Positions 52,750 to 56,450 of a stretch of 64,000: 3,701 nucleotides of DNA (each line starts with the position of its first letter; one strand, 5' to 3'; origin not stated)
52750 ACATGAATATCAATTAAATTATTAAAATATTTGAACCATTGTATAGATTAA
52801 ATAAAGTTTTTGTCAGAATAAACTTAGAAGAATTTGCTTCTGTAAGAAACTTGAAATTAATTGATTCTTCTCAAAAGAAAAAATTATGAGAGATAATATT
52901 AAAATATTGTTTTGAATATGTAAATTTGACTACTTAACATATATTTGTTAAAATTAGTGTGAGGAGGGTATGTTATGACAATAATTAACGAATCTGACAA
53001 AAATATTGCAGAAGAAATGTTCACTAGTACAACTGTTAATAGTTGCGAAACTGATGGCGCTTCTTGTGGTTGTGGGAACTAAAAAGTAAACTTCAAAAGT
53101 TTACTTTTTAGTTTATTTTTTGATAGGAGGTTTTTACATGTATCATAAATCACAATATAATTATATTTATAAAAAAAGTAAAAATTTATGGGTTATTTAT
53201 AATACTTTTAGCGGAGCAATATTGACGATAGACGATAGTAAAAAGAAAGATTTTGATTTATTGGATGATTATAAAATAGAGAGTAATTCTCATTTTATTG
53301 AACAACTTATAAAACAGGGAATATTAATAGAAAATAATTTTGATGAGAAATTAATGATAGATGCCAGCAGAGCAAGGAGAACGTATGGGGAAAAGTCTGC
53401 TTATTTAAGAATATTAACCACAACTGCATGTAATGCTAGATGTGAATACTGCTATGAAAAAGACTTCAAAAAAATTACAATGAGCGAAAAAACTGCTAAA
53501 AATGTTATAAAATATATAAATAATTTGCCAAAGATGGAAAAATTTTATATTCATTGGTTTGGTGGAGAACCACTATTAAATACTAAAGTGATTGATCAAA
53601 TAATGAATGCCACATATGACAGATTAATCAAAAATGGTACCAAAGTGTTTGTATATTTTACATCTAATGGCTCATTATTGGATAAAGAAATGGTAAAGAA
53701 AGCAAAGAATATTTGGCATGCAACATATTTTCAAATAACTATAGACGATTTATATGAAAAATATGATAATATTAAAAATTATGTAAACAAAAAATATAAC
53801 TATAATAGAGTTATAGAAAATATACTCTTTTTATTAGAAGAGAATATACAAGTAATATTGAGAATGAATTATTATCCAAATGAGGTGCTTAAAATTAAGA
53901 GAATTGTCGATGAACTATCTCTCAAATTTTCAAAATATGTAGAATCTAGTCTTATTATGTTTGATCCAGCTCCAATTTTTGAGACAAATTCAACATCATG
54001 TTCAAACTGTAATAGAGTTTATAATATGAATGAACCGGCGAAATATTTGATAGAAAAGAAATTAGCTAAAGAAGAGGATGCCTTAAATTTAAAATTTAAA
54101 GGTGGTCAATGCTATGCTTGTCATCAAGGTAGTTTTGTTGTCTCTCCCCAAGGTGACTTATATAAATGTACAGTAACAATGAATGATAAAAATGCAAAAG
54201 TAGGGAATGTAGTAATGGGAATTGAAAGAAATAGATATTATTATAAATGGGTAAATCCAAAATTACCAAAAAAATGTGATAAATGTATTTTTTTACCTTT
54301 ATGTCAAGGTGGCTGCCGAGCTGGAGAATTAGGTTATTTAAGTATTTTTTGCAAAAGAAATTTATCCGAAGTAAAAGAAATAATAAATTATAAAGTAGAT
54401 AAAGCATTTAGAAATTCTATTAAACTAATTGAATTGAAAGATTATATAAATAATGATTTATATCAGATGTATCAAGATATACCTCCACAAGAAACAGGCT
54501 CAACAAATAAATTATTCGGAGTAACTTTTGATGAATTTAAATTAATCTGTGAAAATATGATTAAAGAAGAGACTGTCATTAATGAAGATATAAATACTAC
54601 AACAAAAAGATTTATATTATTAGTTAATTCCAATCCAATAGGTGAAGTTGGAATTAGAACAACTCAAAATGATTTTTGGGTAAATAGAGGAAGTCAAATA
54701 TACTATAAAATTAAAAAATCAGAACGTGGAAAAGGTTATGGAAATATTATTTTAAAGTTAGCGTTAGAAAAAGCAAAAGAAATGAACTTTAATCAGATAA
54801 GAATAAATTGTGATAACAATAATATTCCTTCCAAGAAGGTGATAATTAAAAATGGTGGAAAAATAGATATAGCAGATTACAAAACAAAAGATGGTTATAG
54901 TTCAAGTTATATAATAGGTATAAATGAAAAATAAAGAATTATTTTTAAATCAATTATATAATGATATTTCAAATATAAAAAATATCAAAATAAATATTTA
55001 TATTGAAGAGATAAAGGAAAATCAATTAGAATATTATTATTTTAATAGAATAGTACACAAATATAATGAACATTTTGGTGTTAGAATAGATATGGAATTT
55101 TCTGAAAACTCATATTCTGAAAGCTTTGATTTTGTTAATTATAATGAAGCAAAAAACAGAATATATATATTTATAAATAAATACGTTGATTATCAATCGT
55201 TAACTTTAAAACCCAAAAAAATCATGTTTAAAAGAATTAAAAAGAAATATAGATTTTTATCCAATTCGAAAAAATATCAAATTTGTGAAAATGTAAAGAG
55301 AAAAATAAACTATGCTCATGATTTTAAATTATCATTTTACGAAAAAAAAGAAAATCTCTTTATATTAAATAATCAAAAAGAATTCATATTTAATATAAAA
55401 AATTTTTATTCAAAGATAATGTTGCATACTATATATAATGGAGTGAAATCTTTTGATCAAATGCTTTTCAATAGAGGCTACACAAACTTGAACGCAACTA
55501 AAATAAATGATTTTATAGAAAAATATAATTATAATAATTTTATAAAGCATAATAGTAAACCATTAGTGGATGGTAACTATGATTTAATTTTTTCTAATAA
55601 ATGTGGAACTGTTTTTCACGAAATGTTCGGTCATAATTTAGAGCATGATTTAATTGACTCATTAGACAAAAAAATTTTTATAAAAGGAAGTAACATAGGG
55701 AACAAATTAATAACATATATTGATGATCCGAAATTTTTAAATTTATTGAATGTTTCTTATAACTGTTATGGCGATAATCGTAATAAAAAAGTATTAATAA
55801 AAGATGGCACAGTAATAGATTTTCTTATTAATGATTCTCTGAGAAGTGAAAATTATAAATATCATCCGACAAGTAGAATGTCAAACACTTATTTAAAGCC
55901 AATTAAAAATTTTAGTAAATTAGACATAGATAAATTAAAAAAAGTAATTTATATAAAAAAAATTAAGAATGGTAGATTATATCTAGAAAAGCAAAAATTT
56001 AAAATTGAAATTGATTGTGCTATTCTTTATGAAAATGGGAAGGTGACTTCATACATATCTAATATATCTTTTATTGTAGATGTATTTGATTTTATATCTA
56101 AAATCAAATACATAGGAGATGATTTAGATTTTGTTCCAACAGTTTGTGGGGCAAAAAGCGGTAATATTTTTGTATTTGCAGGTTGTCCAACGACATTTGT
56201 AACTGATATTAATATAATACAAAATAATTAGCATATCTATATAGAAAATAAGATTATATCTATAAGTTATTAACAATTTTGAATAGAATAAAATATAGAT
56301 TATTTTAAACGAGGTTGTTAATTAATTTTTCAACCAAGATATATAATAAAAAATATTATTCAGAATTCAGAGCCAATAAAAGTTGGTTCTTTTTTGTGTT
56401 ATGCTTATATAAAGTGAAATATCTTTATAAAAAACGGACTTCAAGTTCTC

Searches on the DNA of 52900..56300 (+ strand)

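Call 10: search_dna_similar(query=window:52900-56300:+, collection=phages, mode=near)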
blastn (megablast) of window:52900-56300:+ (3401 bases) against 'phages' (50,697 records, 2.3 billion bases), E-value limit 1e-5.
No match.

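Call 11: search_dna_similar(query=window:52900-56300:+, collection=plasmids, mode=near)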
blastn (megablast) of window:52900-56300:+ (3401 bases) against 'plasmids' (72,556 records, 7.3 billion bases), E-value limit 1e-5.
No match.

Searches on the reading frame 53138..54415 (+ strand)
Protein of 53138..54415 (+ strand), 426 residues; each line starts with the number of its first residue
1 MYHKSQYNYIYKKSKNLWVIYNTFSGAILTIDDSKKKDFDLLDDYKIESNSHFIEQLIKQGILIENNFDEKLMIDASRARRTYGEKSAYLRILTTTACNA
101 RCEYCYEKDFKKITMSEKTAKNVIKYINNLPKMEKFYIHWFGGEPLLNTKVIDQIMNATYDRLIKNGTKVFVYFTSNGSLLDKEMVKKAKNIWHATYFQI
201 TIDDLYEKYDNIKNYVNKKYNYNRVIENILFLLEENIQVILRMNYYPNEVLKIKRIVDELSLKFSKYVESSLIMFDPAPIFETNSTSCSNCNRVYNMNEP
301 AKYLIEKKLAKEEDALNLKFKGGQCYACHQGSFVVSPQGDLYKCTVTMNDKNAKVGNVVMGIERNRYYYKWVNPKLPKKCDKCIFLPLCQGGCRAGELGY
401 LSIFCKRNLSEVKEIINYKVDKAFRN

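Call 59: search_solved_structures(query=window:53138-54415:+, max_evalue=0.001, show_alignments=1)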
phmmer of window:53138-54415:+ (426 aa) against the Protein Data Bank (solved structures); distinct sequences matched with E-value up to 0.001: 1.
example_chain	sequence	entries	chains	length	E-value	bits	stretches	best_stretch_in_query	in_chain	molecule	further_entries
5wgg_A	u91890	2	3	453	6.6e-13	51.6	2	327-398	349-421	Radical SAM domain protein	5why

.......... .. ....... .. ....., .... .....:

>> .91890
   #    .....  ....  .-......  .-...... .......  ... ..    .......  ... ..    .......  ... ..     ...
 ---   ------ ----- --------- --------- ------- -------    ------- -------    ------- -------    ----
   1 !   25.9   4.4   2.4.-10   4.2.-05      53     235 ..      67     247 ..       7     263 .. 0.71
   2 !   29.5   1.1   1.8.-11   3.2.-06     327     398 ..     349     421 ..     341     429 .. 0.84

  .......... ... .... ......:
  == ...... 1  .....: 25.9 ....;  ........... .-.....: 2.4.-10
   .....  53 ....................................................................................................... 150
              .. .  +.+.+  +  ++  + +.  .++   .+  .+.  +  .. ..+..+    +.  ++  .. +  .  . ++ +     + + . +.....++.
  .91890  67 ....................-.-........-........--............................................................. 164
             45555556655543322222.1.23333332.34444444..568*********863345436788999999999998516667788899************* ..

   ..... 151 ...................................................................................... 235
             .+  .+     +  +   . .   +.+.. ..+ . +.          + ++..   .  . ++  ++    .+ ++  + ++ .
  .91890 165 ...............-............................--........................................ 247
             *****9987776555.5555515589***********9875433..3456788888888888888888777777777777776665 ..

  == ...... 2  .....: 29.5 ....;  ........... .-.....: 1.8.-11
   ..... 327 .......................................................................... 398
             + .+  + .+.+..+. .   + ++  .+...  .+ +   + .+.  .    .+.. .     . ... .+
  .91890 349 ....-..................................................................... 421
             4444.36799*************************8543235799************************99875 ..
